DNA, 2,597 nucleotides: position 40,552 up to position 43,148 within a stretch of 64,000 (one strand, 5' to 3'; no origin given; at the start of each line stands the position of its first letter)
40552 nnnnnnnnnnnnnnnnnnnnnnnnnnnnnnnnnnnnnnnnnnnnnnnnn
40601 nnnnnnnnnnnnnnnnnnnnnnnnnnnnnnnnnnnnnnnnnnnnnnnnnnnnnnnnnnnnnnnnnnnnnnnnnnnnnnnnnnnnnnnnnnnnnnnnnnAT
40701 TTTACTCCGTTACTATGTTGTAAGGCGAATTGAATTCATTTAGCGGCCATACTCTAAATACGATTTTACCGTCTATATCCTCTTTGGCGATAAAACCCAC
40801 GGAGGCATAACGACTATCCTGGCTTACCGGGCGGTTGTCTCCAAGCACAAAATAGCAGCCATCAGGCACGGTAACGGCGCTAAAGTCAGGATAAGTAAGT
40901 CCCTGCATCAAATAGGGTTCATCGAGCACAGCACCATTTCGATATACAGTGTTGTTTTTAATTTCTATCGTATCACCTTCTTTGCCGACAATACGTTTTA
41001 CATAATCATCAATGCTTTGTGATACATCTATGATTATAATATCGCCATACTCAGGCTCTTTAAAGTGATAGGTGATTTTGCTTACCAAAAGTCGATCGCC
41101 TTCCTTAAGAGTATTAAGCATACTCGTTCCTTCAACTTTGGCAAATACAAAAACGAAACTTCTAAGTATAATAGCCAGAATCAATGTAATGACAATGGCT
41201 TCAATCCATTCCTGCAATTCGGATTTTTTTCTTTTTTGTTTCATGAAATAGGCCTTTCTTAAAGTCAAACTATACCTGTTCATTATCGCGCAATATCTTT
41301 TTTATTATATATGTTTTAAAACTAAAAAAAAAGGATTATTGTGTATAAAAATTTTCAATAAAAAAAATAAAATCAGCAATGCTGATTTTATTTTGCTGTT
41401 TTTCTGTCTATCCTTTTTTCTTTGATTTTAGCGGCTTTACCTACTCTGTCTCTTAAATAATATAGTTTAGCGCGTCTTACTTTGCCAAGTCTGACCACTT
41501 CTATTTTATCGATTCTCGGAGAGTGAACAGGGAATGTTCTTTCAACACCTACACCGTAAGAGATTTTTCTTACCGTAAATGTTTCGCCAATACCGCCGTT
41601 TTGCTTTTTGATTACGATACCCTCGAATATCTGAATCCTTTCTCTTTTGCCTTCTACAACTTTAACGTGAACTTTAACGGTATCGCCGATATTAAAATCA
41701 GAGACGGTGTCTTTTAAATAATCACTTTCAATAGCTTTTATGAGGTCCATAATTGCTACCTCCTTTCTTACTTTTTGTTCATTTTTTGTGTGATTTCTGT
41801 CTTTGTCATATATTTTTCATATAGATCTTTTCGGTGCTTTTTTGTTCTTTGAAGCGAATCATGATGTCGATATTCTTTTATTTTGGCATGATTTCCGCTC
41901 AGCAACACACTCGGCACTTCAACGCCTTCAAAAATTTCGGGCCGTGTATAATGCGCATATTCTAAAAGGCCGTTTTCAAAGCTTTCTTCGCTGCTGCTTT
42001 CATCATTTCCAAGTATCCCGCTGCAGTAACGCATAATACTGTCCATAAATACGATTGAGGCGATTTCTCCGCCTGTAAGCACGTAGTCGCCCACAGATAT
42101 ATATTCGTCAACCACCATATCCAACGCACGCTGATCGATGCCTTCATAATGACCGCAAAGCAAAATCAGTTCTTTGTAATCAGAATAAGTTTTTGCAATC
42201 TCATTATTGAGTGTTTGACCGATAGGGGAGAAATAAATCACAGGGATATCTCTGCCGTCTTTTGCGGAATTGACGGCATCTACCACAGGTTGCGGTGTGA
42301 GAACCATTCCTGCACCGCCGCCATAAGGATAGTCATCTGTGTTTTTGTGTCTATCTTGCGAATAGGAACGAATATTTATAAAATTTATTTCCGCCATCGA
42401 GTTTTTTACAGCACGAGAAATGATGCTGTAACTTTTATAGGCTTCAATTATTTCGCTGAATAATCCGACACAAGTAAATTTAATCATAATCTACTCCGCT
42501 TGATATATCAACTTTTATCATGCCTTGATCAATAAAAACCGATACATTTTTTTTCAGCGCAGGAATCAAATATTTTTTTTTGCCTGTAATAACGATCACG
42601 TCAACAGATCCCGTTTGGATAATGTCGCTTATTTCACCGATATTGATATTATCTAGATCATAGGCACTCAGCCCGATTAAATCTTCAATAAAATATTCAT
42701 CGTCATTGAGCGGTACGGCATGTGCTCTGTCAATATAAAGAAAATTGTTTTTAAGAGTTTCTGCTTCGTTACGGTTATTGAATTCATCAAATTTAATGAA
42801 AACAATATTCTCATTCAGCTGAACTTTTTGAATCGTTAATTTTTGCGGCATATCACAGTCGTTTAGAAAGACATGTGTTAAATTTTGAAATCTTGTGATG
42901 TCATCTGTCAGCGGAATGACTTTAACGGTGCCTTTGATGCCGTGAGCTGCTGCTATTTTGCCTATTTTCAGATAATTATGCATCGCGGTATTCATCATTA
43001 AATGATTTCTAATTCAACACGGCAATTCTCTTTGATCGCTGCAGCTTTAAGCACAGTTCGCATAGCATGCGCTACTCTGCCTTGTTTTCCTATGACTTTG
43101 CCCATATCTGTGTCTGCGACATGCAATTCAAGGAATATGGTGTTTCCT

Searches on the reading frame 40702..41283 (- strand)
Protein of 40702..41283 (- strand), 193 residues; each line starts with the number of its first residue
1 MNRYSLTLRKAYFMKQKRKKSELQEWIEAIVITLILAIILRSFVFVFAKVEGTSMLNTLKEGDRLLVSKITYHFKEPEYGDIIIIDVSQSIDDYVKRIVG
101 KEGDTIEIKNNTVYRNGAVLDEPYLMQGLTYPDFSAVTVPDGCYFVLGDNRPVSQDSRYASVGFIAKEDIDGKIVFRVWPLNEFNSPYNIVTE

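Call 45: search_protein_families(library=pfam, proteins=[window:40702-41283:-], max_evalue=0.00001)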
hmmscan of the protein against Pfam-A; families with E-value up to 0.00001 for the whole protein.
window:40702-41283:- (193 aa): 2 families
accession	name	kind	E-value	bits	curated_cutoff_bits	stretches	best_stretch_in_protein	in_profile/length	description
PF10502.14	Peptidase_S26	-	3.1e-47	161.1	22.9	1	24-179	2-168/168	Signal peptidase, peptidase S26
PF00717.28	Peptidase_S24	-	4e-07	30.2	23.3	1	46-110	36-93/116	Peptidase S24-like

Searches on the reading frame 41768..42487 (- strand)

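Call 45: search_protein_families(library=pfam, proteins=[window:41768-42487:-], max_evalue=0.00001)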
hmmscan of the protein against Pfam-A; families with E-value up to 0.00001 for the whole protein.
window:41768-42487:- (239 aa): 1 family
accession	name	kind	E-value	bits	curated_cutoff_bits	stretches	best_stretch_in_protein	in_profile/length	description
PF01746.26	tRNA_m1G_MT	-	6.5e-53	179.8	27.3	1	24-220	2-195/195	tRNA (Guanine-1)-methyltransferase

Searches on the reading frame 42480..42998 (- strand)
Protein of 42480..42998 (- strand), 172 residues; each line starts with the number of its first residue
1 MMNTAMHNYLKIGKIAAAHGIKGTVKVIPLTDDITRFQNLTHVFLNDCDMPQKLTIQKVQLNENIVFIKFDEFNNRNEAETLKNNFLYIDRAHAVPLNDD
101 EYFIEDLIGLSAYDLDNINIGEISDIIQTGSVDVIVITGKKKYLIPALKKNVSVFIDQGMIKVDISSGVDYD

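Call 45: search_protein_families(library=pfam, proteins=[window:42480-42998:-], max_evalue=0.00001)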
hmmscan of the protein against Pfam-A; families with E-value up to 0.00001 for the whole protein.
window:42480-42998:- (172 aa): 2 families
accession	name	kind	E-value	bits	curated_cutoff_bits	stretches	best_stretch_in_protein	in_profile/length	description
PF01782.24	RimM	-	1.8e-22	79.8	23.5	1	12-92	2-83/84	RimM N-terminal domain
PF05239.21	PRC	-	7e-08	32.8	21.2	1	100-165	2-73/78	PRC-barrel domain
